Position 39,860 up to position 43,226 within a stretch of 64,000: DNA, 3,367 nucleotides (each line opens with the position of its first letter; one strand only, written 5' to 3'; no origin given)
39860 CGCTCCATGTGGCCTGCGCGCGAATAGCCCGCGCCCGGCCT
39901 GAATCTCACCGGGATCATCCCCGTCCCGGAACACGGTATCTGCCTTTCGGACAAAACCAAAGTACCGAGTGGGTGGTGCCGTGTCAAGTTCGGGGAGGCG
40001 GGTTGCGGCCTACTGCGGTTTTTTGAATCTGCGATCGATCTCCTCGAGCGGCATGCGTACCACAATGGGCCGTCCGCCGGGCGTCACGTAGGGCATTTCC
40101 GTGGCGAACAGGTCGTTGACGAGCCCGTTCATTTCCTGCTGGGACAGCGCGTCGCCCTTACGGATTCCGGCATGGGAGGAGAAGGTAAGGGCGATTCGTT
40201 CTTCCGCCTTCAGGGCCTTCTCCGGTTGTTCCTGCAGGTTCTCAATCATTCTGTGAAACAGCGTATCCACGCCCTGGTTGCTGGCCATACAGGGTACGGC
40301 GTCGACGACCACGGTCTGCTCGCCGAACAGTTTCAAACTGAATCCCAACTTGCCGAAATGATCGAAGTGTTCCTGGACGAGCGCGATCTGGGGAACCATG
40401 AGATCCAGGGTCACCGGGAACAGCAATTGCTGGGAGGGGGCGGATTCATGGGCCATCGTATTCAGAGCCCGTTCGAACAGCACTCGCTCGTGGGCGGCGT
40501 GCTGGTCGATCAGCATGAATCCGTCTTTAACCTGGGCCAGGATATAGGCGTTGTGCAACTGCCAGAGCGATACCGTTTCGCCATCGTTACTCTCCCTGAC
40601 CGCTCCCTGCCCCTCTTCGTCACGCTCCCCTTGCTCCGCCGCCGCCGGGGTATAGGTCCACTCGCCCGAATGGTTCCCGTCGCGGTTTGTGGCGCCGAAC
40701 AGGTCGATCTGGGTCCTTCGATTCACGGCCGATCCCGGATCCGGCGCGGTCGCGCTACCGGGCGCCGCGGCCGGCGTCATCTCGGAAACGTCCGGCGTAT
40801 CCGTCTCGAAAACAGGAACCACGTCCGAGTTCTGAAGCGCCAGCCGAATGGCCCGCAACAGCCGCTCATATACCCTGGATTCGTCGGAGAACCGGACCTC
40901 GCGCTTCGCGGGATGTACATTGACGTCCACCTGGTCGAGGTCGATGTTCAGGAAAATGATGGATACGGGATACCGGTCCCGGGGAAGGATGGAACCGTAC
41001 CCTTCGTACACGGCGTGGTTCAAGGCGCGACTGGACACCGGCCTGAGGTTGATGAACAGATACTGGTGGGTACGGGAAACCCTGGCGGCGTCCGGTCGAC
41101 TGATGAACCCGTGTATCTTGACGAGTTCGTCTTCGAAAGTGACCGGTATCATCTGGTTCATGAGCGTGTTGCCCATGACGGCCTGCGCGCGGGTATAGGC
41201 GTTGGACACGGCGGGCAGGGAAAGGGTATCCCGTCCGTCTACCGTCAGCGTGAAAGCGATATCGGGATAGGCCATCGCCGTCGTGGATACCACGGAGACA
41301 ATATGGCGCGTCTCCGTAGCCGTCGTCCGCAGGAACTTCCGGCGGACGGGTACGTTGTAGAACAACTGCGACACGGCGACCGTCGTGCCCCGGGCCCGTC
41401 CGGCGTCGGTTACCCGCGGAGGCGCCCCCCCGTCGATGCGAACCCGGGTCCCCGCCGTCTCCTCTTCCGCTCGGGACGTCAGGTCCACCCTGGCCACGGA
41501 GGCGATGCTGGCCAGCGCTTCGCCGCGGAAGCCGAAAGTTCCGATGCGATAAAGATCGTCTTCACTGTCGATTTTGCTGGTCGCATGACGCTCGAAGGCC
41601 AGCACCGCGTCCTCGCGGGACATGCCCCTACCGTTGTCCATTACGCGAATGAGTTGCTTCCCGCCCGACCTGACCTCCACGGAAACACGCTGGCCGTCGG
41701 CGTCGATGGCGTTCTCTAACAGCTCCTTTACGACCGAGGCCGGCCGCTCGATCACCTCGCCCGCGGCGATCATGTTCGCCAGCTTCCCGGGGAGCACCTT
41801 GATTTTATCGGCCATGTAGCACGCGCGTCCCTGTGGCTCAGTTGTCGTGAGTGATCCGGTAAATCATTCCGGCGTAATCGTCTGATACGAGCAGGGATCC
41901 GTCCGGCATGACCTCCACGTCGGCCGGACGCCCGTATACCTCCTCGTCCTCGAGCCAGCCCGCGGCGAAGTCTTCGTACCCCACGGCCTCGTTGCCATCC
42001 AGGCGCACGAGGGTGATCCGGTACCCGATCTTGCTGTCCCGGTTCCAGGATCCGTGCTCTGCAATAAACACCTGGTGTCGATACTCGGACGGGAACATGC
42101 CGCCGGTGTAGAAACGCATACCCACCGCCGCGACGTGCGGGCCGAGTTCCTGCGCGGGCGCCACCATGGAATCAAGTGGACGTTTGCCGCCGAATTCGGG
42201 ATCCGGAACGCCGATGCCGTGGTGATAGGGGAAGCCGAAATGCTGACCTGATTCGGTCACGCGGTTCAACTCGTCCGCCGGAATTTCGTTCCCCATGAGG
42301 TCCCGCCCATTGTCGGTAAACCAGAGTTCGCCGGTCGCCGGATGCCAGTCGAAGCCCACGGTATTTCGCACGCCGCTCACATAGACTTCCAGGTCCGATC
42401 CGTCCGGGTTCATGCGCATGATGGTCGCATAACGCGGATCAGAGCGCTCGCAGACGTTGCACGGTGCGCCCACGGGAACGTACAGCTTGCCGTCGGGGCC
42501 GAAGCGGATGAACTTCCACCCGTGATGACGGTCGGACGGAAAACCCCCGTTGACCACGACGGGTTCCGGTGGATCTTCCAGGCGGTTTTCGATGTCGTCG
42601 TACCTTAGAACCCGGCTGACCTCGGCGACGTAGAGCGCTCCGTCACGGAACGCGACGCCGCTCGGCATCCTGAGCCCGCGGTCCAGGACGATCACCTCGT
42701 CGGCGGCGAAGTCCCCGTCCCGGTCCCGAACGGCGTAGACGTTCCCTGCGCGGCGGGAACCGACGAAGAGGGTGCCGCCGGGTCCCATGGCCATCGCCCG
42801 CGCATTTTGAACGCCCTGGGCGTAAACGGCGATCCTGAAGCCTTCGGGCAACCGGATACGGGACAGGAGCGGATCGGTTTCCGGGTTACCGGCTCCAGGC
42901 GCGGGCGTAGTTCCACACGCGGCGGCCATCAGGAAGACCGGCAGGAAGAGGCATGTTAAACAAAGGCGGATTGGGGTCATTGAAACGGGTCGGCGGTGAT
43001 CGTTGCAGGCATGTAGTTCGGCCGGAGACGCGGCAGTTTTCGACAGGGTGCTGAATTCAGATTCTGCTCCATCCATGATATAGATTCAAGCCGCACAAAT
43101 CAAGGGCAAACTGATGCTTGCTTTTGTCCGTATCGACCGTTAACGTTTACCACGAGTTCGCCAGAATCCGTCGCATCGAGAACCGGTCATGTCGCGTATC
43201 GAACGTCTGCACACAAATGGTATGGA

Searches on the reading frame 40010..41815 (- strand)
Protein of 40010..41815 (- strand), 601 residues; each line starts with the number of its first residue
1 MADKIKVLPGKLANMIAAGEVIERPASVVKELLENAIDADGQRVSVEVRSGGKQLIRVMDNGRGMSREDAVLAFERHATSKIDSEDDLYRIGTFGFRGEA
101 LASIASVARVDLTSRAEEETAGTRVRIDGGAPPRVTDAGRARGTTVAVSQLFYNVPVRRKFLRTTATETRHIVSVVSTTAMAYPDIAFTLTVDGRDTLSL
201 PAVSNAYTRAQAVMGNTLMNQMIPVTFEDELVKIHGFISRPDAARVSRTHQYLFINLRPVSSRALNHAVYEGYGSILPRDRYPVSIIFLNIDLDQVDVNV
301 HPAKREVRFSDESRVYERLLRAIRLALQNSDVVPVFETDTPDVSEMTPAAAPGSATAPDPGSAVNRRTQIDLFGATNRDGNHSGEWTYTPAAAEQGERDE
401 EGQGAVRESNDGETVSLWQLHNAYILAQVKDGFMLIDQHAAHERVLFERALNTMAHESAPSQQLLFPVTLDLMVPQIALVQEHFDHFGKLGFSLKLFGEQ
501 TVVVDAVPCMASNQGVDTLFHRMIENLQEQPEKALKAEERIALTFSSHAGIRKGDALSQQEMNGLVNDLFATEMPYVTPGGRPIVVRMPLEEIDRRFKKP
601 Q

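Call 39: search_protein_families(library=pfam, proteins=[window:40010-41815:-], max_evalue=0.00001)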
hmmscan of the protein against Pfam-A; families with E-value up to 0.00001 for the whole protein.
window:40010-41815:- (601 aa): 4 families
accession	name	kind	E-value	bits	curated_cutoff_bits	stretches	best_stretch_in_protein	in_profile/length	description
PF01119.25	DNA_mis_repair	-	1.1e-38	131.9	26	1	211-327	2-118/119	DNA mismatch repair protein, C-terminal domain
PF08676.16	MutL_C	-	2.2e-35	121.8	25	1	418-557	2-142/142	MutL C terminal dimerisation domain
PF13589.12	HATPase_c_3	-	1.9e-13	51.1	25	1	26-124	4-102/137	Histidine kinase-, DNA gyrase B-, and HSP90-like ATPase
PF02518.31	HATPase_c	-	3.1e-10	40.9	26.4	1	23-127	4-105/111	Histidine kinase-, DNA gyrase B-, and HSP90-like ATPase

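Call 41: find_related_loci(query=window:40010-41815:-, collection=genome_contigs, flank=1000)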
Query window:40010-41815:- (601 aa) in genome_contigs; peptide patterns used: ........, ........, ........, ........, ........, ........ (x = any residue, [..] = any of these).
138 stretches matched a pattern; 41 encode a relative of the query (tblastn E <= 1e-3); 41 distinct loci.
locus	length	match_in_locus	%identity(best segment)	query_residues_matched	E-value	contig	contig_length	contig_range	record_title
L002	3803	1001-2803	97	1-601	0e+0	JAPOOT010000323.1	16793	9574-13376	MAG: Gemmatimonadetes bacterium isolate APA_bin_41 c_000000040308, whole genome shotgun sequence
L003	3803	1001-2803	87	1-601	0e+0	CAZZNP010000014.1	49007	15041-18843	MAG TPA_asm: uncultured Gemmatimonadota bacterium isolate SRP109090_co2_50 genome assembly, contig: NODE_820_length_4900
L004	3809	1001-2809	87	1-601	0e+0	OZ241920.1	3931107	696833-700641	MAG: bacterium isolate c159a2c7-7ae9-43f8-b1c6-a8821b09048b genome assembly, chromosome: 1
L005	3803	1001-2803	84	1-600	0e+0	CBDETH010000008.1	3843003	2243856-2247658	MAG: bacterium isolate a37c322d-fd18-4de0-acdf-9ec38001f2fc genome assembly, contig: contig_8, whole genome shotgun sequ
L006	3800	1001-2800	84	1-599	0e+0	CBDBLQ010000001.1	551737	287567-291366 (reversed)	MAG: bacterium isolate 7e3eab2d-bf14-4947-a8f9-fc6ddb354d52 genome assembly, contig: contig_1, whole genome shotgun sequ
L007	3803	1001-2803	95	1-601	0e+0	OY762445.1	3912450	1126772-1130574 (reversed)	MAG: bacterium isolate 4d88f91b-64ba-49ef-9c7d-4906d56127d1 genome assembly, chromosome: 1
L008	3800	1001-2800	85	1-599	0e+0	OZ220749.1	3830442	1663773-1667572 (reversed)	MAG: bacterium isolate 072a604d-d951-4d4f-bb27-b5f30d89a258 genome assembly, chromosome: 1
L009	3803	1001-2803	83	1-600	0e+0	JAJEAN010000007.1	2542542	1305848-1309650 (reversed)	MAG: Candidatus Latescibacterota bacterium isolate jk18x7bins.54 k141_2599900, whole genome shotgun sequence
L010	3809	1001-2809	83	1-600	0e+0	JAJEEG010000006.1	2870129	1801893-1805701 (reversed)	MAG: Candidatus Latescibacterota bacterium isolate p16x34bins.14 k141_287726, whole genome shotgun sequence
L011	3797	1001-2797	81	1-599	0e+0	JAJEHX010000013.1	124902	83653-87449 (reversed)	MAG: Candidatus Latescibacterota bacterium isolate p16x63bins.21 k141_407005, whole genome shotgun sequence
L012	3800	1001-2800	80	1-599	0e+0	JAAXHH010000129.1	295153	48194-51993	MAG: Candidatus Latescibacterota bacterium isolate Plut_88884 unfiltered_Plut_88884_genomic_contig_200116, whole genome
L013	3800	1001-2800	80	1-599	0e+0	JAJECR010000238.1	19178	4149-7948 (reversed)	MAG: Candidatus Latescibacterota bacterium isolate jk18xAbins.29 k141_662366, whole genome shotgun sequence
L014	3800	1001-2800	79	1-599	0e+0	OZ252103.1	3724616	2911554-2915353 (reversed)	MAG: bacterium isolate 8b9b2d7a-c40d-4f90-8ad6-3455a0001c0c genome assembly, chromosome: 1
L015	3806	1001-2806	78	1-599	0e+0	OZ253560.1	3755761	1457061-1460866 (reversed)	MAG: bacterium isolate 97c2cdc3-07c5-4390-9168-6b920e0bec44 genome assembly, chromosome: 1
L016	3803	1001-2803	78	1-599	0e+0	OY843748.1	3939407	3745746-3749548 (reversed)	MAG: bacterium isolate 9408d56b-0626-48ff-8cc4-40385ffb9045 genome assembly, chromosome: 1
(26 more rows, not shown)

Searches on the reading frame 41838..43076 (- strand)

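Call 39: search_protein_families(library=pfam, proteins=[window:41838-43076:-], max_evalue=0.00001)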
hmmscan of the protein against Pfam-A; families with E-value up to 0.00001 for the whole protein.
window:41838-43076:- (412 aa): 2 families
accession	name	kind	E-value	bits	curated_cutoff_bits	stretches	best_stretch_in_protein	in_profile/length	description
PF07995.17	GSDH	-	5.3e-18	65.8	25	1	165-406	95-331/332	Glucose / Sorbosone dehydrogenase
PF23500.1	DUF7133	-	5.3e-17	62.6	27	1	71-405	6-352/385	Domain of unknown function (DUF7133)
